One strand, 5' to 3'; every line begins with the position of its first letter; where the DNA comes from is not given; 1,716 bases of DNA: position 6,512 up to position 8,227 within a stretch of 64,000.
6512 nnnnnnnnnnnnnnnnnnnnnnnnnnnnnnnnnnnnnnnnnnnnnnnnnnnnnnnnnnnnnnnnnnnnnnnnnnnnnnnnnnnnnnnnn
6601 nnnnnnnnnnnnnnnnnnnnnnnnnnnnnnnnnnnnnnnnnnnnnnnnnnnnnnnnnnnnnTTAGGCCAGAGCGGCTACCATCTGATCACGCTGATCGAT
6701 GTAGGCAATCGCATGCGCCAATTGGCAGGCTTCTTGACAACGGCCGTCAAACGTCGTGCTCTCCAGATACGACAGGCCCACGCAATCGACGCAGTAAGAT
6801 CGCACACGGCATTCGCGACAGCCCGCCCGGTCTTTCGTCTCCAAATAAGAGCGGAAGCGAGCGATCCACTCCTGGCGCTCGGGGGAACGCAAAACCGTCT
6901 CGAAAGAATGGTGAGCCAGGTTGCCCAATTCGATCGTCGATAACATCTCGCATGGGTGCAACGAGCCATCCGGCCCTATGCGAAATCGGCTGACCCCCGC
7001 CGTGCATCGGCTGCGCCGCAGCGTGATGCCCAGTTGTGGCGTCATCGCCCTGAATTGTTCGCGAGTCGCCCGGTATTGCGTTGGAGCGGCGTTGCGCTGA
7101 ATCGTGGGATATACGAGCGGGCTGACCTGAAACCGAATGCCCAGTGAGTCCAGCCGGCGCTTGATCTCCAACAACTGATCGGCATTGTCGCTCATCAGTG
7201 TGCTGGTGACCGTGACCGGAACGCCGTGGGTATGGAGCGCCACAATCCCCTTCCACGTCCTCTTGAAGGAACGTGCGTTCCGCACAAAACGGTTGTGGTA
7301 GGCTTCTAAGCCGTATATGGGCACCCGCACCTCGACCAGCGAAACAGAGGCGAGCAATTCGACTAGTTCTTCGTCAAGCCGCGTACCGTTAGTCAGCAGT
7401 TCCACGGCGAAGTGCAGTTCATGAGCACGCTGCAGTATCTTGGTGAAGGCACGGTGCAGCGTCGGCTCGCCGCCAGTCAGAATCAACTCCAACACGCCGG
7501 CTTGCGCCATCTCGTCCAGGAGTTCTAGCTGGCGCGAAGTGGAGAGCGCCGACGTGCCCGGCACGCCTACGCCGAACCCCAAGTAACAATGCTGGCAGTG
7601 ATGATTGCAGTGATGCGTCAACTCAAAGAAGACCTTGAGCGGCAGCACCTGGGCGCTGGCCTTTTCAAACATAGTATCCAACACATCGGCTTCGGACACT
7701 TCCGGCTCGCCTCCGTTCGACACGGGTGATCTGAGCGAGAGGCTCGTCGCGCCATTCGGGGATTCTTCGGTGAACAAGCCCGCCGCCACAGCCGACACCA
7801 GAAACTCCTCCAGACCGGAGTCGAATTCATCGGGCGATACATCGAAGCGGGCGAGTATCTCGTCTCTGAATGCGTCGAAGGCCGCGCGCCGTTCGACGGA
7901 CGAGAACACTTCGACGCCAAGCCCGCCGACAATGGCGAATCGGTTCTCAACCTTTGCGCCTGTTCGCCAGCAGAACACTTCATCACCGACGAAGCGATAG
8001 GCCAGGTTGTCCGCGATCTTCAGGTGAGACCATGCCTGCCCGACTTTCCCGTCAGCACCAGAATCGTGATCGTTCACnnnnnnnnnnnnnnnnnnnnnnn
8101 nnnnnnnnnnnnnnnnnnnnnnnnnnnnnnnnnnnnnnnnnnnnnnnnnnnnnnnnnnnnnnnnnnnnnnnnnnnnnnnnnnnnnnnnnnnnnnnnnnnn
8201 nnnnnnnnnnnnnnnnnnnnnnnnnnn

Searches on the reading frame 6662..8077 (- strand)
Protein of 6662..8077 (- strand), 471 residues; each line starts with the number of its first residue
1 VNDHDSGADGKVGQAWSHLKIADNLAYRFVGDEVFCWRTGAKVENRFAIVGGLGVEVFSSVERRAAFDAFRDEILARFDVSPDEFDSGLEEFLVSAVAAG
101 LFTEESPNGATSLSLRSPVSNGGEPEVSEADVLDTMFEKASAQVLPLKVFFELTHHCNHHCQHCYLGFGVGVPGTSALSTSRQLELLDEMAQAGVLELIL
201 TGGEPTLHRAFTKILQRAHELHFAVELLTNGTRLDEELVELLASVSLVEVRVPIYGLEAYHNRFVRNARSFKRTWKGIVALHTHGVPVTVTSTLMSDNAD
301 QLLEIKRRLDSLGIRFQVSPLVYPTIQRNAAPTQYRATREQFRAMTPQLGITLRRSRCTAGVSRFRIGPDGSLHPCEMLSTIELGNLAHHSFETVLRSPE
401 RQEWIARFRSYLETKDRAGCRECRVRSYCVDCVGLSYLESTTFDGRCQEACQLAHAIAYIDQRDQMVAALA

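Call 3: search_protein_families(library=pfam, proteins=[window:6662-8077:-])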
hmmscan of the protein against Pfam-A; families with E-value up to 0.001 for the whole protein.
window:6662-8077:- (471 aa): 3 families
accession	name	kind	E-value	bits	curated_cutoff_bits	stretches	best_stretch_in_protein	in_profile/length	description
PF04055.27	Radical_SAM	-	3.5e-23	83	29.5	1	152-307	2-164/166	Radical SAM superfamily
PF13186.11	SPASM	-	2.4e-08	34.6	21.5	1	358-423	1-66/67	Iron-sulfur cluster-binding domain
PF13353.11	Fer4_12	-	2.4e-05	25.1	22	1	154-238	12-98/137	4Fe-4S single cluster domain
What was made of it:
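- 6662..8077 (-): rSAM2: radical-SAM/SPASM maturase (471 aa) immediately downstream. It is the conserved partner of B-type peptides. Pfam Radical_SAM and SPASM (call 3).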

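Call 5: search_protein_families(library=ncbifam, proteins=[window:6662-8077:-], max_evalue=0.01)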
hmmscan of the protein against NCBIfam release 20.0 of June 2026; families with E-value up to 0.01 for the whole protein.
window:6662-8077:- (471 aa): 71 families (the best 25 are shown)
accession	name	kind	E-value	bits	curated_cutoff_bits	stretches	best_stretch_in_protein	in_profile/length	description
TIGR04051.1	rSAM_NirJ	equivalog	2.5e-31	108.9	515.45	1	149-342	4-199/354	heme d1 biosynthesis radical SAM protein NirJ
TIGR04250.1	SCM_rSAM_ScmE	equivalog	2.1e-29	102.6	400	2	149-329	5-187/358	SynChlorMet cassette radical SAM/SPASM protein ScmE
TIGR04055.1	rSAM_NirJ2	equivalog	1e-27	97.6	500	2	151-305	4-157/326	putative heme d1 biosynthesis radical SAM protein NirJ2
TIGR03962.1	mycofact_rSAM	equivalog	3.2e-25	89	265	1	146-344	11-207/339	mycofactocin radical SAM maturase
TIGR04403.1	rSAM_skfB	equivalog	3.8e-24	85.2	300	1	142-305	99-260/402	sporulation killing factor system radical SAM maturase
TIGR04545.1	rSAM_ahbD_hemeb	equivalog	6.8e-24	84.9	500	1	150-314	3-167/339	heme b synthase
NF012164.0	AlbA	equivalog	1.8e-23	82.7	850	1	144-443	110-421/442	subtilosin maturase AlbA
NF045574.1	sacti_mat_StsB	exception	5.7e-23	81.5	625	1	148-315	97-262/466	StsB family radical SAM/SPASM domain sactipeptide maturase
TIGR04347.1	pseudo_SAM_Halo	equivalog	2.2e-22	79.9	525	1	142-326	34-217/390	TIGR04347 family pseudo-SAM/SPASM protein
TIGR04133.1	rSAM_w_lipo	hypoth_equivalog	7.8e-22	77.7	425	1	146-345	22-224/350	TIGR04133 family radical SAM/SPASM protein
NF050035.1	rSAM_WgK_link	exception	1.9e-21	76.5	650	1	146-331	8-193/367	radical SAM/SPASM peptide maturase WgkB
TIGR04082.1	rSAM_for_selen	equivalog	2.4e-21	76.1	350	2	139-312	193-362/516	thio(seleno)oxazole modification radical SAM maturase SbtM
TIGR04546.1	rSAM_ahbC_deAc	equivalog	2.6e-20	72.6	650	1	149-310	41-201/390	12,18-didecarboxysiroheme deacetylase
TIGR02109.1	PQQ_syn_pqqE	equivalog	2.8e-19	69.3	381.35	1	145-305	5-165/358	pyrroloquinoline quinone biosynthesis protein PqqE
TIGR04053.2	TIGR04053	equivalog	6.1e-19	68.5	395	1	145-315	6-179/366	TIGR04053 family radical SAM/SPASM domain-containing protein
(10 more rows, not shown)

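Call 7: find_homologous_proteins(query=window:6662-8077:-)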
Query window:6662-8077:- (471 aa): 88 proteins with E <= 0.001 among 8000 candidates.
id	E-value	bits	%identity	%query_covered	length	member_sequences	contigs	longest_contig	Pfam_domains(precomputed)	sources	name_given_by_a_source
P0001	0.0e+0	1070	100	100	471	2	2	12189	PF13186.12,PF04055.28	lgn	-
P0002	1.8e-184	632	61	98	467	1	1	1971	PF13186.12,PF04055.28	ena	-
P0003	1.4e-180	619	59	98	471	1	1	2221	PF13186.12,PF04055.28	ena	-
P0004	7.7e-147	508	52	96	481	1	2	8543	PF13186.12,PF04055.28,PF13353.12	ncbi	-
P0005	2.6e-123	430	47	93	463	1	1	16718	PF13186.12,PF04055.28,PF05402.19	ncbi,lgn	-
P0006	6.6e-31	126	30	69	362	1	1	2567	PF04055.28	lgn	-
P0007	3.3e-29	120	27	72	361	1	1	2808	PF04055.28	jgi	jgi:radical SAM protein with 4Fe4S-binding SPASM domain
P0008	2.4e-27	114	29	68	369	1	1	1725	PF13186.12,PF04055.28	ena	-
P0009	1.1e-26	112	30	66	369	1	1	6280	PF04055.28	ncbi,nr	ncbi:MAG: hypothetical protein A2Z16_07110 [Chloroflexi bacterium RBG_16_54_18]|nr:MAG: hypothetical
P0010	3.9e-26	110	29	67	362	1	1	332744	PF04055.28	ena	-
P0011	1.4e-25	108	29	66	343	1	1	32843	PF04055.28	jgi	jgi:radical SAM protein with 4Fe4S-binding SPASM domain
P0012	4.0e-25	107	28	71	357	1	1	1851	PF04055.28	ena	-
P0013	5.5e-23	100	26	66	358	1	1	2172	PF04055.28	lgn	-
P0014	5.8e-23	99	26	66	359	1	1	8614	PF04055.28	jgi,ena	-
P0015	5.8e-23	99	27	65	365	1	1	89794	PF04055.28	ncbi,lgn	-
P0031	6.8e-15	73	29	47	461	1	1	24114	PF13186.12,PF04055.28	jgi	-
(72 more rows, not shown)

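Call 9: find_encoding_contigs(protein=P0005, flank=10000, max_places=4)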
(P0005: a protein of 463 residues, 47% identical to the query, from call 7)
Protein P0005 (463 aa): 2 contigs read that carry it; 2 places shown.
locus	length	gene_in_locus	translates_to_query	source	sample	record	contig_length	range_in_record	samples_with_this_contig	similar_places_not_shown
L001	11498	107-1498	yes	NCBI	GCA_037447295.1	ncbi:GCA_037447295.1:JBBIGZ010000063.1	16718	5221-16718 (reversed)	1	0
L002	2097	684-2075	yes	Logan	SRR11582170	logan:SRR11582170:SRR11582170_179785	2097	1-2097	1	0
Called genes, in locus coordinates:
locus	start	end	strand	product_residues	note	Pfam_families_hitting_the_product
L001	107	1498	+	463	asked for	PF05402:PqqD (weak), PF04055:Radical_SAM, PF13186:SPASM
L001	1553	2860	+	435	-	PF13353:Fer4_12, PF04055:Radical_SAM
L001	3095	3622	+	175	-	PF13302:Acetyltransf_3 (weak)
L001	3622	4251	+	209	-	PF02517:Rce1-like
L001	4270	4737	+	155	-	-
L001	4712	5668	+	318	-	PF00005:ABC_tran, PF02463:SMC_N (faint), PF13304:AAA_21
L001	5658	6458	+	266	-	PF01061:ABC2_membrane, PF12698:ABC2_membrane_3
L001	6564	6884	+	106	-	PF00072:Response_reg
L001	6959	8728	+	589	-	PF08439:Peptidase_M3_N (weak), PF01432:Peptidase_M3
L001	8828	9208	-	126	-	PF00436:SSB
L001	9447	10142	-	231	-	PF01555:N6_N4_Mtase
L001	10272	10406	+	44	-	-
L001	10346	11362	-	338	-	PF02086:MethyltransfD12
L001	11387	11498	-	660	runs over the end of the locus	PF16889:Hepar_II_III_N, PF07940:Hepar_II_III_C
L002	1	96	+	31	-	?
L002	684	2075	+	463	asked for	PF05402:PqqD (weak), PF04055:Radical_SAM, PF13186:SPASM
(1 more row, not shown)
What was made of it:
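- The rSAM2 orthologue P0005 has a weak PqqD hit (call 9).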

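Call 10: find_encoding_contigs(protein=P0004, flank=10000, max_places=4)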
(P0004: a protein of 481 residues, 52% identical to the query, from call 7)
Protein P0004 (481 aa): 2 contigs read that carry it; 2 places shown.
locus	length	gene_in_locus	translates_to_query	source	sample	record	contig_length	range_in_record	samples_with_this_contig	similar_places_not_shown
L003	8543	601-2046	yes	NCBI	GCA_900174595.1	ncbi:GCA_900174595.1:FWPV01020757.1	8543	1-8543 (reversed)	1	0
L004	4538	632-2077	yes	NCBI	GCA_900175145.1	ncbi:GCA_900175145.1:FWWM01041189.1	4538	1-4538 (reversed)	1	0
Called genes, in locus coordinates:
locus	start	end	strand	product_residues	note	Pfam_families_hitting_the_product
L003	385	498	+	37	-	-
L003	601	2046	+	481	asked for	PF04055:Radical_SAM, PF13353:Fer4_12 (faint), PF13186:SPASM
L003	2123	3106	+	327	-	-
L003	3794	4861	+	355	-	PF04055:Radical_SAM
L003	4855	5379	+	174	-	PF13302:Acetyltransf_3 (weak)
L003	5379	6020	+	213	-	-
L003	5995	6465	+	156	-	-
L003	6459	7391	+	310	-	PF00005:ABC_tran, PF02463:SMC_N (faint), PF13304:AAA_21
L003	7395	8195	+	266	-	PF01061:ABC2_membrane, PF12698:ABC2_membrane_3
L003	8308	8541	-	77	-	?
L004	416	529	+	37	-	-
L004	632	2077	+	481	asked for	PF04055:Radical_SAM, PF13353:Fer4_12 (faint), PF13186:SPASM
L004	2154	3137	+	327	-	-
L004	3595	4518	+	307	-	PF13613:HTH_Tnp_4, PF01609:DDE_Tnp_1, PF13359:DDE_Tnp_4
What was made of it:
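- Distant B-type loci carry a GNAT acyltransferase instead (calls 9, 10).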

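Call 15: find_encoding_contigs(protein=P0001, flank=10000, max_places=4)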
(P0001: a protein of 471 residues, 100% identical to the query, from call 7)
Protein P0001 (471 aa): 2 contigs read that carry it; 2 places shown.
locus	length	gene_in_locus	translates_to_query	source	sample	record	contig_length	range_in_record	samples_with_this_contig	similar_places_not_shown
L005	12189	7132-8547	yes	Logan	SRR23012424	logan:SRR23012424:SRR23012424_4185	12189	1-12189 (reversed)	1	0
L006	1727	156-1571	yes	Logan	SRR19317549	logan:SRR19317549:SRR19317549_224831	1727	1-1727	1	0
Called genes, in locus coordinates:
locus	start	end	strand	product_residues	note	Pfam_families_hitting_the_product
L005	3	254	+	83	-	?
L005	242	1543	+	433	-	PF00109:ketoacyl-synt, PF02801:Ketoacyl-synt_C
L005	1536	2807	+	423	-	PF00109:ketoacyl-synt, PF00108:Thiolase_N (faint), PF02801:Ketoacyl-synt_C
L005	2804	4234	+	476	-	PF02310:B12-binding, PF04055:Radical_SAM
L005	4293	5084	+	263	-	PF00106:adh_short, PF08659:KR, PF13460:NAD_binding_10 (faint), PF13561:adh_short_C2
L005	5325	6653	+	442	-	PF05402:PqqD (weak), PF04055:Radical_SAM, PF13186:SPASM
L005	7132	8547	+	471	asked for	PF04055:Radical_SAM, PF13186:SPASM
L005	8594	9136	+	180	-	PF22381:Staph_reg_Sar_Rot (weak), PF12802:MarR_2, PF01047:MarR, PF13463:HTH_27 (weak)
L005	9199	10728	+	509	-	-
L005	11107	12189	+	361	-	?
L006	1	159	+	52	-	?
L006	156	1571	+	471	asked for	PF04055:Radical_SAM, PF13186:SPASM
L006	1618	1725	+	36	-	?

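Call 16: find_encoding_contigs(protein=P0002, flank=3000, max_places=3)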
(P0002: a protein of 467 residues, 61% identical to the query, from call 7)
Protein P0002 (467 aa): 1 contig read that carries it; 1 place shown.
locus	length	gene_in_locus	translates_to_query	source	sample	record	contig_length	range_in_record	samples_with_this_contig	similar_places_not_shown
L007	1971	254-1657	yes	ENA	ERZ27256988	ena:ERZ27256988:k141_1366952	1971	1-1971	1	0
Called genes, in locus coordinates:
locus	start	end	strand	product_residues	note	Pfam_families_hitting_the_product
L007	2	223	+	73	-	?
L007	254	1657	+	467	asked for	PF04055:Radical_SAM, PF13186:SPASM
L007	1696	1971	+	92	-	?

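Call 17: find_encoding_contigs(protein=P0003, flank=3000, max_places=3)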
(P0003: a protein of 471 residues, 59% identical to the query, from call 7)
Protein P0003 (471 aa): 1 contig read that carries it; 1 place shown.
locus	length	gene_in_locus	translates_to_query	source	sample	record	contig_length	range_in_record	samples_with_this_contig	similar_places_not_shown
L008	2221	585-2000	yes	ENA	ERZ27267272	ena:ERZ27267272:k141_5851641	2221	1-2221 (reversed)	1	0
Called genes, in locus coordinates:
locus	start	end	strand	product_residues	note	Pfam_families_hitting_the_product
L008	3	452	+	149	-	?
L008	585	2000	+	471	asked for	PF04055:Radical_SAM, PF13186:SPASM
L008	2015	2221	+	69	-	?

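Call 24: find_related_loci(query=A1, collection=genome_contigs, flank=10000)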
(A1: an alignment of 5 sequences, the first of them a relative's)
Query A1 (471 aa) in genome_contigs; peptide patterns used: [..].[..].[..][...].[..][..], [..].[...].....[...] (x = any residue, [..] = any of these).
23 stretches matched a pattern; 4 encode a relative of the query (tblastn E <= 1e-3); 4 distinct loci.
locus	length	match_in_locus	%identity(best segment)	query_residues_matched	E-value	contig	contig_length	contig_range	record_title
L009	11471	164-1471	47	16-455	2e-128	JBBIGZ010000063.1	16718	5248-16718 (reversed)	MAG: Chloroflexota bacterium isolate ETS170220_bin_102 NODE_2906_length_16718_cov_3.58586, whole genome shotgun sequence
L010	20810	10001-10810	26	148-436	4e-22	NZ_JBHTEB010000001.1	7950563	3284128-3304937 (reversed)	Streptomyces flavalbus strain CGMCC 4.7400 tig00000001, whole genome shotgun sequence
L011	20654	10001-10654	27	151-378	3e-19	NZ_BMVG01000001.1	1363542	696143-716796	Streptomyces alanosinicus strain JCM 4714 sequence001, whole genome shotgun sequence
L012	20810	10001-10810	27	148-436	1e-21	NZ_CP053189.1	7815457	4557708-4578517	Streptomyces argyrophyllae strain Jing01 chromosome, complete genome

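Call 25: find_related_loci(query=A1, collection=metagenome_contigs, flank=6000)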
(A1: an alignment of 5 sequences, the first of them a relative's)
Query A1 (471 aa) in metagenome_contigs; peptide patterns used: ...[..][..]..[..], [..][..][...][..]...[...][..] (x = any residue, [..] = any of these).
303 stretches matched a pattern; 4 encode a relative of the query (tblastn E <= 1e-3); 4 distinct loci.
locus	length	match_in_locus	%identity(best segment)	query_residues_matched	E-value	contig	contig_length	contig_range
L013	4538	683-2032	52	16-465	5e-157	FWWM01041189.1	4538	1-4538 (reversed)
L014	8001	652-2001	52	16-465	1e-153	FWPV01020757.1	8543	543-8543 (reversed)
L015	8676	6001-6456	27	146-303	8e-11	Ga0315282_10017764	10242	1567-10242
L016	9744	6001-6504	27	157-315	7e-9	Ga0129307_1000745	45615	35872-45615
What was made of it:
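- The family is extremely rare, which is unusual for a cofactor (calls 7, 24, 25).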

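Call 43: search_solved_structures(query=window:6662-8077:-, max_evalue=0.001)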
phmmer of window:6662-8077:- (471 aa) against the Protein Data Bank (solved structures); distinct sequences matched with E-value up to 0.001: 5.
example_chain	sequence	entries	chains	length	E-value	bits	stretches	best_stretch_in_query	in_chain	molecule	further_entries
6efn_A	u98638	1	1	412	3e-20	75.6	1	143-313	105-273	Sporulation killing factor maturation protein SkfB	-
7vob_C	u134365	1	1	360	2e-10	43.2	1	149-321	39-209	Cytosylglucuronate decarboxylase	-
7voc_C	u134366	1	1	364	2e-10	43.2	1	149-321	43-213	Cytosylglucuronate decarboxylase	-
6c8v_A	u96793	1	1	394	2e-09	39.9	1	146-300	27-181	Coenzyme PQQ synthesis protein E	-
5wgg_A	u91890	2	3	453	0.00029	22.9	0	150-242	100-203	Radical SAM domain protein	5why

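Call 76: predict_structure(alignment_id=A1)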
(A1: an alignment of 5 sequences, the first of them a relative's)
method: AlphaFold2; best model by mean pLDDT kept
length: 471 residues; sequences in the alignment: 5
mean_pLDDT: 60.8   pTM: 0.49
mean pLDDT of the five models: 60.8, 56.1, 53.2, 50.2, 49.3
residues with pLDDT >= 90: 20; 70-90: 181; 50-70: 96; < 50: 174
segments of 3 or more residues with pLDDT < 50: 1-9, 40-47, 108-144, 155-173, 202-205, 230-232, 321-334, 352-362, 377-379, 414-471
pLDDT, mean of each block of 10 residues (from residue 1): 36 77 61 50 47 73 85 79 76 71 59 33 29 37 53 51 40 63 88 71 57 82 65 71 79 83 73 88 89 78 93 81 34 48 69 34 62 60 77 80 62 47 38 32 36 37 32 40
secondary structure, 60 per line:
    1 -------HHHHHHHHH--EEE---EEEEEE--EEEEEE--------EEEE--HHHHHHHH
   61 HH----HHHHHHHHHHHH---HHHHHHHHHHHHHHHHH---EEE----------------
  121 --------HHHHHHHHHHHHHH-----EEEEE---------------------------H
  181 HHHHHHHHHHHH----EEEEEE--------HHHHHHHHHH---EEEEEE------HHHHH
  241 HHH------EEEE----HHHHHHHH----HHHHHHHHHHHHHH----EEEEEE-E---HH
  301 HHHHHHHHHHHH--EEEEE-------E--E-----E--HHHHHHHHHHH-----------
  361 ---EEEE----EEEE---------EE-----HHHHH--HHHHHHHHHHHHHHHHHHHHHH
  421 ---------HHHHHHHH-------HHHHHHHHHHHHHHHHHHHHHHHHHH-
elements in order: H8-16 E19-21 E25-30 E33-38 E47-50 H53-62 H67-78 H82-98 E102-104 H129-142 E148-152 H180-192 E197-202 H211-220 E224-229 H236-243 E250-253 H258-265 H270-283 E288-293 H299-312 E315-319 H339-349 E364-367 E372-375 H392-396 H399-420 H430-437 H445-470

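Call 78: search_solved_structures(query=A1, max_evalue=0.001)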
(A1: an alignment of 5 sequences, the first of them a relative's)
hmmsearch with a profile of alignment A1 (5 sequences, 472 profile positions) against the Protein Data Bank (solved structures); distinct sequences matched with E-value up to 0.001: 20.
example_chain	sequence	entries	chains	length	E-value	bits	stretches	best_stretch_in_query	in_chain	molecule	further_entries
6efn_A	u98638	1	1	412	4.8e-26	94.4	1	144-394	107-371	Sporulation killing factor maturation protein SkfB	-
6c8v_A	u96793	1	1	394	5.7e-15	57.9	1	144-395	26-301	Coenzyme PQQ synthesis protein E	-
7vob_C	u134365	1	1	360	1.7e-14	56.4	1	148-314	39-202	Cytosylglucuronate decarboxylase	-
7voc_C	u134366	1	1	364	1.7e-14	56.3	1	148-314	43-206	Cytosylglucuronate decarboxylase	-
5wgg_A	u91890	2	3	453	4.1e-09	38.6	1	148-259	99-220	Radical SAM domain protein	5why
5v1q_A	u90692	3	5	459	2.2e-07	32.9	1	138-247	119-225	Radical SAM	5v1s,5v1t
9dfu_A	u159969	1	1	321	2.3e-07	32.9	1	141-240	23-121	Radical SAM core domain-containing protein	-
9dfn_A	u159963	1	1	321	6.8e-07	31.3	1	141-240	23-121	Radical SAM core domain-containing protein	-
2fb2_A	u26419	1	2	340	8.2e-06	27.7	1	149-303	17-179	Molybdenum cofactor biosynthesis protein A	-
1tv7_A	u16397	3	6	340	8.3e-06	27.7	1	150-304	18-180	Molybdenum cofactor biosynthesis protein A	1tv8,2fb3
9dgw_A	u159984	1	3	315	1.2e-05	27.2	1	142-239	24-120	Radical SAM core domain-containing protein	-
9dfw_A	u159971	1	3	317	1.2e-05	27.1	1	142-239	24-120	Radical SAM core domain-containing protein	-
7n7i_A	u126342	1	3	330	1.5e-05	26.9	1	142-239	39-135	Viperin-like enzyme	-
6b4c_A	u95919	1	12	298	1.5e-05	26.8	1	143-239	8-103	Viperin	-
8ai6_A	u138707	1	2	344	5.4e-05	25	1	148-270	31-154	Putative peptide biosynthesis protein YydG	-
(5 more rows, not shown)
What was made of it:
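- SkfB, a sactionine synthase, is the best PDB sequence match (E = 5e-26, call 78).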

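Call 79: fold_search(model_id=the predicted structure, library=pdb)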
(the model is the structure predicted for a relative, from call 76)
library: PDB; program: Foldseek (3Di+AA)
matches with E <= 10: 1711; with E <= 0.001: 118
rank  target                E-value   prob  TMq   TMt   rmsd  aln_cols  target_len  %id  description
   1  6efn                  4.5e-13  1.00  0.45  0.54  16.1       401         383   22  Structure of a RiPP maturase, SkfB (released 2018-10-24)
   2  5v1q_B                5.0e-12  1.00  0.45  0.47  17.0       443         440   15  Crystal structure of Streptococcus suis SuiB (released 2017-08-30)
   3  5v1s_B                1.9e-11  1.00  0.43  0.47  17.0       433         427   14  Crystal structure of Streptococcus suis SuiB bound to S-adenosylmethionine (released 2017-08-30)
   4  5v1s_A                4.4e-11  1.00  0.45  0.49  16.8       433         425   16  Crystal structure of Streptococcus suis SuiB bound to S-adenosylmethionine (released 2017-08-30)
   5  5v1t_A                5.3e-11  1.00  0.45  0.48  17.8       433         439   14  Crystal structure of Streptococcus suis SuiB bound to precursor peptide SuiA (released 2017-08-30)
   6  5v1q_A                6.2e-11  1.00  0.44  0.48  16.9       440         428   15  Crystal structure of Streptococcus suis SuiB (released 2017-08-30)
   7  6c8v                  7.7e-10  1.00  0.40  0.58   4.7       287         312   21  X-ray structure of PqqE from Methylobacterium extorquens (released 2018-02-14)
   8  2fb2_B                4.6e-09  1.00  0.42  0.58   5.3       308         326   16  Structure of the MoaA Arg17/266/268/Ala triple mutant (released 2006-05-09)
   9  4k36_A                4.6e-09  1.00  0.42  0.50   5.5       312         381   16  His6 tagged anSMEcpe with bound AdoMet (released 2013-05-08)
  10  7vob                  5.7e-09  1.00  0.41  0.56   5.8       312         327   19  The crystal structure of a Radical SAM Enzyme BlsE involved in the Biosynthesis of Blasticidin S (released 2022-05-04)
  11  5wgg_A                7.7e-09  1.00  0.49  0.52   9.7       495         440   14  Structural Insights into Thioether Bond Formation in the Biosynthesis of Sactipeptides (released 2017-07-26)
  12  8vpo                  7.7e-09  1.00  0.40  0.42  10.2       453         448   12  X-Ray Crystal Structure of TigE from Paramaledivibacter caminithermalis (released 2024-02-07)
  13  4k37_A                1.0e-08  1.00  0.42  0.52   5.3       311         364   16  Native anSMEcpe with bound AdoMet (released 2013-05-08)
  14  4k39_A                1.4e-08  1.00  0.40  0.51   6.0       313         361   17  Native anSMEcpe with bound AdoMet and Cp18Cys peptide (released 2013-05-08)
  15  9dgw_B                1.7e-08  1.00  0.40  0.62   4.7       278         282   13  X-ray crystal structure of the Viperin-like enzyme from T. virens with bound CTP and SAM (released 2025-02-12)
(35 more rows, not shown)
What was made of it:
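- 6662..8077 (-): The best PDB relatives are SkfB, PqqE, SuiB and CteB (calls 43, 78, 79).
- Closest known: SkfB / sporulation killing factor. Same: It is the best solved-structure relative of rSAM2 by sequence (E = 5e-26) and by fold search (calls 78, 79).
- The nearest solved structures are RiPP maturases: SkfB, PqqE, SuiB, CteB and TigE (calls 43, 78, 79).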

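Call 81: find_encoding_contigs(protein=P0031, flank=6000, max_places=3)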
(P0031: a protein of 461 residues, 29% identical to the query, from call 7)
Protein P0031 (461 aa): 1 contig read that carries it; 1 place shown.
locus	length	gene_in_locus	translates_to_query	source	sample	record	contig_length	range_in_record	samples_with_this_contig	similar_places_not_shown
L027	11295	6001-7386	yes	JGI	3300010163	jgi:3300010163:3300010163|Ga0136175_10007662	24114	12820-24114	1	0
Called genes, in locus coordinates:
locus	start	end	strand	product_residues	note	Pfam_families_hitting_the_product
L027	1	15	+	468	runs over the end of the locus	PF01134:GIDA (faint), PF01266:DAO (faint), PF01494:FAD_binding_3 (faint), PF03486:HI0933_like (faint), PF07992:Pyr_redox_2, PF12831:FAD_oxidored (faint), PF00890:FAD_binding_2 (weak), PF21688:FAD-depend_C, +1 more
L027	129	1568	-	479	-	PF00232:Glyco_hydro_1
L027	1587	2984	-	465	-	PF00367:PTS_EIIB, PF02378:PTS_EIIC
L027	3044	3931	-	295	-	PF03123:CAT_RBD, PF00874:PRD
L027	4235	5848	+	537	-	PF00009:GTP_EFTU, PF01926:MMR_HSR1 (faint), PF22042:EF-G_D2, PF03144:GTP_EFTU_D2 (weak), PF16658:RF3_C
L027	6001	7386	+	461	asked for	PF04055:Radical_SAM, PF13186:SPASM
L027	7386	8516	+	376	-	-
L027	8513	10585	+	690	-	PF06309:Torsin (faint), PF05496:RuvB_N (faint), PF13245:AAA_19 (faint), PF13401:AAA_22 (faint), PF20720:nSTAND3 (faint), PF00004:AAA, PF17866:AAA_lid_6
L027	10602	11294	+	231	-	?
